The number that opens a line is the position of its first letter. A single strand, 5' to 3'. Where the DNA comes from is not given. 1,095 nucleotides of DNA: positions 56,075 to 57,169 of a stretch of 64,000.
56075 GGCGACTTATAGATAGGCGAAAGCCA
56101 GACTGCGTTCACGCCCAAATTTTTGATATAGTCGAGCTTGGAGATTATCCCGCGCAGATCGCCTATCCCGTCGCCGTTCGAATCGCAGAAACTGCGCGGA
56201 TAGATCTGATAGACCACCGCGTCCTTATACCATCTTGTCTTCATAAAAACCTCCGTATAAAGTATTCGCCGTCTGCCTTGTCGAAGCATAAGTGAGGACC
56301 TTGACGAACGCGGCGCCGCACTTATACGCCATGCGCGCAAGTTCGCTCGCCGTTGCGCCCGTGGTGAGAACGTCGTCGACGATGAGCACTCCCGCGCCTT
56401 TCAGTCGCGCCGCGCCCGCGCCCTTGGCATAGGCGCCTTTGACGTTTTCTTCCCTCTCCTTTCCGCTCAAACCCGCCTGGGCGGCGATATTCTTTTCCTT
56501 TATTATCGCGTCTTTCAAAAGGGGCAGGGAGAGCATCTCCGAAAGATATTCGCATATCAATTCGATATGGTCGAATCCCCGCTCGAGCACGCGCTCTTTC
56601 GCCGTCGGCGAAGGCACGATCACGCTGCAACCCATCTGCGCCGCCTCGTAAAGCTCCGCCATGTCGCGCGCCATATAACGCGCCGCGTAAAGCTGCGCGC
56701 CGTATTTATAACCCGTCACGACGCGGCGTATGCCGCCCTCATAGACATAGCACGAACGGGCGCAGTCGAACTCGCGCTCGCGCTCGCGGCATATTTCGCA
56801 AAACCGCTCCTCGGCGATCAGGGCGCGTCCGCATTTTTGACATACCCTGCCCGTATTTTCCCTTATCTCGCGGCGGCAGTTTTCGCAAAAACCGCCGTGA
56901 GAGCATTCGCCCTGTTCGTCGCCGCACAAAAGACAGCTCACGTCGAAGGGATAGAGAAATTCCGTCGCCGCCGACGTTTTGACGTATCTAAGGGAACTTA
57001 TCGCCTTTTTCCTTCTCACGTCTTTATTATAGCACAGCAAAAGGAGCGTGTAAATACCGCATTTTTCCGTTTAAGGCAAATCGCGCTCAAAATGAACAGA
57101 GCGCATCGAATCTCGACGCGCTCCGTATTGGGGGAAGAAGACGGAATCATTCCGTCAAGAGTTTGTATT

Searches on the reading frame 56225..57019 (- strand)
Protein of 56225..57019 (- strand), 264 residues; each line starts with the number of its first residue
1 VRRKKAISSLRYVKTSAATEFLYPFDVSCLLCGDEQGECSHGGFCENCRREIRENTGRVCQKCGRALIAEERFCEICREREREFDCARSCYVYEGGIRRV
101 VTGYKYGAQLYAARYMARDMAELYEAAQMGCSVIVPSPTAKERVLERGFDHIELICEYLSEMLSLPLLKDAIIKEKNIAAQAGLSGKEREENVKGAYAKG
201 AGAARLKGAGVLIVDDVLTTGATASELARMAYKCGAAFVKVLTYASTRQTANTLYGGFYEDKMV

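Call 11: search_protein_families(library=pfam, proteins=[window:56225-57019:-], max_evalue=0.01)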
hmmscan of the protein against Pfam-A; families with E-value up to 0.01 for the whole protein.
window:56225-57019:- (264 aa): 3 families
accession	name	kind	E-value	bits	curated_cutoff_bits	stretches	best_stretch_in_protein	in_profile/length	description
PF18912.6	DZR_2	-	2.3e-08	34.1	27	1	20-78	3-56/56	Double zinc ribbon domain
PF00156.33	Pribosyltran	-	2.8e-05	23.9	26.3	1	201-250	80-129/158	Phosphoribosyl transferase domain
PF17032.10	Zn_ribbon_15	-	0.0076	17.5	28.9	1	45-77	40-72/73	zinc-ribbon family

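Call 28: find_homologous_proteins(query=window:56225-57019:-)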
Query window:56225-57019:- (264 aa): 882 proteins with E <= 0.001 among 1759 candidates; the best 120 are listed.
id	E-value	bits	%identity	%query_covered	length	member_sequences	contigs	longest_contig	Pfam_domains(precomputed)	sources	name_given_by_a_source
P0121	6.2e-164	561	96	100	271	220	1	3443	PF18912.7,PF00156.34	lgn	-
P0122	7.4e-88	312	57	96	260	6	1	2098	PF18912.7,PF00156.34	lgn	-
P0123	3.7e-86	306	58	97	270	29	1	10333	PF18912.7,PF00156.34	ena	-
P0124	1.7e-82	294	56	95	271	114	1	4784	PF18912.7,PF00156.34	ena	-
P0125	1.8e-76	275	56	87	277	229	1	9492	PF18912.7,PF00156.34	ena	-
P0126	2.7e-72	261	53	91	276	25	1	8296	PF18912.7,PF00156.34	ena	-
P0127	5.0e-72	260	59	79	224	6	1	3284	PF18912.7,PF00156.34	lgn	-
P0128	7.4e-63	230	49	86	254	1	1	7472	PF18912.7,PF00156.34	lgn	-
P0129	5.2e-56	208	93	38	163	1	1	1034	PF18912.7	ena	-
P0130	1.2e-52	197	44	94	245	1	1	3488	PF18912.7,PF00156.34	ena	-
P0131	1.6e-50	190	42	92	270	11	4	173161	PF18912.7,PF00156.34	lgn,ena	-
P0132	3.7e-50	189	43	90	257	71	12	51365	PF18912.7,PF00156.34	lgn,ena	-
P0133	3.0e-48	182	42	86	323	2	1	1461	PF18912.7,PF00156.34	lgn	-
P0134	7.5e-47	178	46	81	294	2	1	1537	PF00156.34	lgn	-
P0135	2.0e-46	176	42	93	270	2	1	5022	PF18912.7,PF00156.34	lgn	-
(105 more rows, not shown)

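Call 31: find_encoding_contigs(protein=P0123, flank=10000, max_places=3)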
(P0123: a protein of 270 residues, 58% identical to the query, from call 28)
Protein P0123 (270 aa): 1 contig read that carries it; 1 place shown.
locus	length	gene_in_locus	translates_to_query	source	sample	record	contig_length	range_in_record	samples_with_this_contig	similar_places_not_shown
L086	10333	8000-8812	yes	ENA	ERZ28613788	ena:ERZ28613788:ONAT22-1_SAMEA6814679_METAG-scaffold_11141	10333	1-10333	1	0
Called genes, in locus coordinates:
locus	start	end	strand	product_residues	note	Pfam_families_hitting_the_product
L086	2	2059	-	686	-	?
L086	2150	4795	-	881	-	-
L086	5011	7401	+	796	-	-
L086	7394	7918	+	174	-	-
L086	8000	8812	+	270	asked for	PF18912:DZR_2, PF00156:Pribosyltran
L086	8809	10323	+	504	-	PF00128:Alpha-amylase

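Call 32: find_encoding_contigs(protein=P0122, flank=10000, max_places=3)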
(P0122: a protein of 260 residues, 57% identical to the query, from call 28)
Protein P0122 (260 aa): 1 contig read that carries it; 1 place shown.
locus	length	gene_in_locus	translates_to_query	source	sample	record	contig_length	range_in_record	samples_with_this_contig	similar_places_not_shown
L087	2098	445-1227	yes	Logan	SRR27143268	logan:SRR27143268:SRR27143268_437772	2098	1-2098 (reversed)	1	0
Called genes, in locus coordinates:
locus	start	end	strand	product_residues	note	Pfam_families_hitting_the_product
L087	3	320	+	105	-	?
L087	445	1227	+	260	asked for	PF18912:DZR_2, PF00156:Pribosyltran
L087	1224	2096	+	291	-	?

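Call 33: find_encoding_contigs(protein=P0125, flank=10000, max_places=3)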
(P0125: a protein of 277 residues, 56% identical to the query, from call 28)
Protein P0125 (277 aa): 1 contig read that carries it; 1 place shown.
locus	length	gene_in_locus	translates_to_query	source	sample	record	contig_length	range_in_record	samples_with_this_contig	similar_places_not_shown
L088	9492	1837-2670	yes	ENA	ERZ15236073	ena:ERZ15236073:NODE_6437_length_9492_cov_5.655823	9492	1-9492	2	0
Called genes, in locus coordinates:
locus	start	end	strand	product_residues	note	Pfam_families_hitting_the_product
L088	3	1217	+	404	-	?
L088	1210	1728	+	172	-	-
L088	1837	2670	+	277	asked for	PF18912:DZR_2, PF00156:Pribosyltran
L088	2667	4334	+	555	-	PF00128:Alpha-amylase, PF16657:Malt_amylase_C, PF23915:SusG_C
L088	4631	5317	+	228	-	PF00072:Response_reg, PF00486:Trans_reg_C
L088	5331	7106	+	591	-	PF00512:HisKA, PF02518:HATPase_c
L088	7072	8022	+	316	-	PF20511:PMI_typeI_cat, PF21621:MPI_cupin_dom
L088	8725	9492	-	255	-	?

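Call 69: find_encoding_contigs(protein=P0131, flank=10000, max_places=1)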
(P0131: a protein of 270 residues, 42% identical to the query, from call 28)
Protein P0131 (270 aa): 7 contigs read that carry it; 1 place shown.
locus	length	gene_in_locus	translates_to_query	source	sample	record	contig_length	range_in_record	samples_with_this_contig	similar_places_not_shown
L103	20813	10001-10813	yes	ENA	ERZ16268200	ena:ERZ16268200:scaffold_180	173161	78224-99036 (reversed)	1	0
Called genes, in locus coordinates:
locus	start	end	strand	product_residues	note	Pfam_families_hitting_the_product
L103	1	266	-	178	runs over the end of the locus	PF00210:Ferritin (faint), PF02915:Rubrerythrin, PF21349:RUBY_RBDX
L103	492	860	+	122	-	PF01325:Fe_dep_repress, PF12802:MarR_2 (weak), PF02742:Fe_dep_repr_C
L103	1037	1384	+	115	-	PF01325:Fe_dep_repress (faint)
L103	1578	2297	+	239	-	PF00702:Hydrolase, PF13419:HAD_2, PF13242:Hydrolase_like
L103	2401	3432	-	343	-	PF00722:Glyco_hydro_16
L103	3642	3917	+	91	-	-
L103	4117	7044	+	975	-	PF13424:TPR_12 (faint), PF13181:TPR_8 (faint), PF07719:TPR_2 (faint), PF13428:TPR_14 (faint), PF00515:TPR_1 (faint), PF13374:TPR_10 (faint), PF17874:TPR_MalT (faint)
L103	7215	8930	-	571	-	PF02837:Glyco_hydro_2_N, PF22666:Glyco_hydro_2_N2 (faint), PF02836:Glyco_hydro_2_C (weak)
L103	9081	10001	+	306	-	PF00291:PALP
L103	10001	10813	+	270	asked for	PF18912:DZR_2, PF00156:Pribosyltran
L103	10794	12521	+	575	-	PF00128:Alpha-amylase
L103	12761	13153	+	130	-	PF13347:MFS_2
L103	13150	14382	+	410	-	PF07690:MFS_1, PF13347:MFS_2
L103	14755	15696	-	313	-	PF02779:Transket_pyr, PF22613:Transketolase_C_1 (faint), PF02780:Transketolase_C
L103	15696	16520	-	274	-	PF00456:Transketolase_N, PF13292:DXP_synthase_N, PF00676:E1_dh, PF02775:TPP_enzyme_C (weak)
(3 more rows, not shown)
